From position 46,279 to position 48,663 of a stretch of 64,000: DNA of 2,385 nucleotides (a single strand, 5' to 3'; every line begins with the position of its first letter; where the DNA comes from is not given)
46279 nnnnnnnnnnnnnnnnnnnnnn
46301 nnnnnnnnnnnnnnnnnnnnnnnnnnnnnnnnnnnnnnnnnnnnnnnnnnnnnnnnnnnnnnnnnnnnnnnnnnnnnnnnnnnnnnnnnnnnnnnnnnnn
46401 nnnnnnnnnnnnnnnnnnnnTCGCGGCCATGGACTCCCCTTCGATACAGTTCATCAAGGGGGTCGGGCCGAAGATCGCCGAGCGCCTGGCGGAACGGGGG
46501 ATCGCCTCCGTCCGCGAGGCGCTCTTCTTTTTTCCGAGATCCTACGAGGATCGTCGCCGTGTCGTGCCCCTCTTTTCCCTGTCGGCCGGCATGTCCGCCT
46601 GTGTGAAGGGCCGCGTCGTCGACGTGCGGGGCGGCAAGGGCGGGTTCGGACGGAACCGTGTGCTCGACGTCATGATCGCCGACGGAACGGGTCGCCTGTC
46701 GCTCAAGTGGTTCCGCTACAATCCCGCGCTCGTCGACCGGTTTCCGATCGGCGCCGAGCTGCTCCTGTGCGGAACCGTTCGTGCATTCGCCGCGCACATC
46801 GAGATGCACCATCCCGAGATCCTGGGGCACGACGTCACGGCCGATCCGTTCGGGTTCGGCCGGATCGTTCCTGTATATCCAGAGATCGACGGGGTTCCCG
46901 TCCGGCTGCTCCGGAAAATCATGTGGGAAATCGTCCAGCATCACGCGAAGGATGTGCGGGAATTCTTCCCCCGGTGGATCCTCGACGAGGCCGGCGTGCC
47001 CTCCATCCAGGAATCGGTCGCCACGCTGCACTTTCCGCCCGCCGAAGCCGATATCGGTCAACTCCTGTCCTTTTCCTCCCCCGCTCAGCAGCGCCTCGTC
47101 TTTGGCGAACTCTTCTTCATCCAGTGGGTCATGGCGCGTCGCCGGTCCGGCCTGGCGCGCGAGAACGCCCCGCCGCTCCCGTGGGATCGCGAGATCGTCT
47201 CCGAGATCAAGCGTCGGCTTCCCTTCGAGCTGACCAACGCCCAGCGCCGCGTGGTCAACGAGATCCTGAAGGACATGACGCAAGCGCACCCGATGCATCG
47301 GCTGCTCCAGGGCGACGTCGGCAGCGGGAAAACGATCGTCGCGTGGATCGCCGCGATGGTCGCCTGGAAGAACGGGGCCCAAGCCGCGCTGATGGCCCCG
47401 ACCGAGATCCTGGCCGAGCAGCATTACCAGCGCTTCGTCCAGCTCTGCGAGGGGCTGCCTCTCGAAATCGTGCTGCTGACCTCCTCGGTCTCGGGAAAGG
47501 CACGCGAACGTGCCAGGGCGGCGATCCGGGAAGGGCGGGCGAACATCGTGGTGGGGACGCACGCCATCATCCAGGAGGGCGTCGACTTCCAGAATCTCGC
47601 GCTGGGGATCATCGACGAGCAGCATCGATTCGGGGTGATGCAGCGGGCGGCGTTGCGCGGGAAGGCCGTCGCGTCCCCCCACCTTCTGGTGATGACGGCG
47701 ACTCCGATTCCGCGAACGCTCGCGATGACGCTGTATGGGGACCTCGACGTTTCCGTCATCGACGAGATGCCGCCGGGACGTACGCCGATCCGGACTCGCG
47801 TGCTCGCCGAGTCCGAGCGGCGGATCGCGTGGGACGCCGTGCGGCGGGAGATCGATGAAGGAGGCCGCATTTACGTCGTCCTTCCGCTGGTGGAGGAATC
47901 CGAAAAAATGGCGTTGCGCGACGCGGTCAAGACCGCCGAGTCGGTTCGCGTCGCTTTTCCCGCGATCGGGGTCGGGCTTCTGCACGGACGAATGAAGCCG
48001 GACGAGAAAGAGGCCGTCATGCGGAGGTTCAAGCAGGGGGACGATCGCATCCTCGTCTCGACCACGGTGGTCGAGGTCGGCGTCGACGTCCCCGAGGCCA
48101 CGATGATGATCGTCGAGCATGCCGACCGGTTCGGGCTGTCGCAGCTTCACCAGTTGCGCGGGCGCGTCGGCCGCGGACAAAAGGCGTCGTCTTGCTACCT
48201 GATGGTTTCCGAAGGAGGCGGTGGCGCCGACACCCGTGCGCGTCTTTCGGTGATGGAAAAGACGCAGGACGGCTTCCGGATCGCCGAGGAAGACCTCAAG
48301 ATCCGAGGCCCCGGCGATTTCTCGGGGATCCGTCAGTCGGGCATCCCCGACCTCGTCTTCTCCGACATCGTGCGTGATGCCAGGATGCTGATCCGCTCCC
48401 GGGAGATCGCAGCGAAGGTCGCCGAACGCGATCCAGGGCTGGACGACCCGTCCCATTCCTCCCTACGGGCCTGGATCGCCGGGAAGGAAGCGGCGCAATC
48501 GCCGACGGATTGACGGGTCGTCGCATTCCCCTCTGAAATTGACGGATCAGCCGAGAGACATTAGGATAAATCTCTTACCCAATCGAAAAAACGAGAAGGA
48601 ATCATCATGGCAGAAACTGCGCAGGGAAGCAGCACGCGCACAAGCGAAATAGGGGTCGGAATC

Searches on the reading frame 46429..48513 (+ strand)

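Call 60: search_protein_families(library=pfam, proteins=[window:46429-48513:+], max_evalue=0.00001)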
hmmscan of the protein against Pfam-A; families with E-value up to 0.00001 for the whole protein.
window:46429-48513:+ (694 aa): 7 families
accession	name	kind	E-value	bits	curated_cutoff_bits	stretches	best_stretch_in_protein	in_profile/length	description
PF00270.35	DEAD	-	4.3e-25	88.8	26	1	269-432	1-165/167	DEAD/DEAH box helicase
PF17191.10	RecG_wedge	-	1.2e-23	83.9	23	1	6-168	2-158/162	RecG wedge domain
PF00271.37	Helicase_C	-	1.6e-23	83.5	23.5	1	472-582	7-108/110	Helicase conserved C-terminal domain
PF19833.4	RecG_dom3_C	-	2.3e-16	60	26.8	1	612-677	1-67/87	ATP-dependent DNA helicase RecG, domain 3, C-terminal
PF04851.21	ResIII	-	3.7e-11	43.6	22.5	1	266-426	2-162/164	Type III restriction enzyme, res subunit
PF22590.2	Cas3-like_C_2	-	5.4e-07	30.3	27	1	497-584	13-105/106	CRISPR-associated nuclease/helicase Cas3, C-terminal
PF01336.31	tRNA_anti-codon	-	1.8e-06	28.2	27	1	58-131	2-72/75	OB-fold nucleic acid binding domain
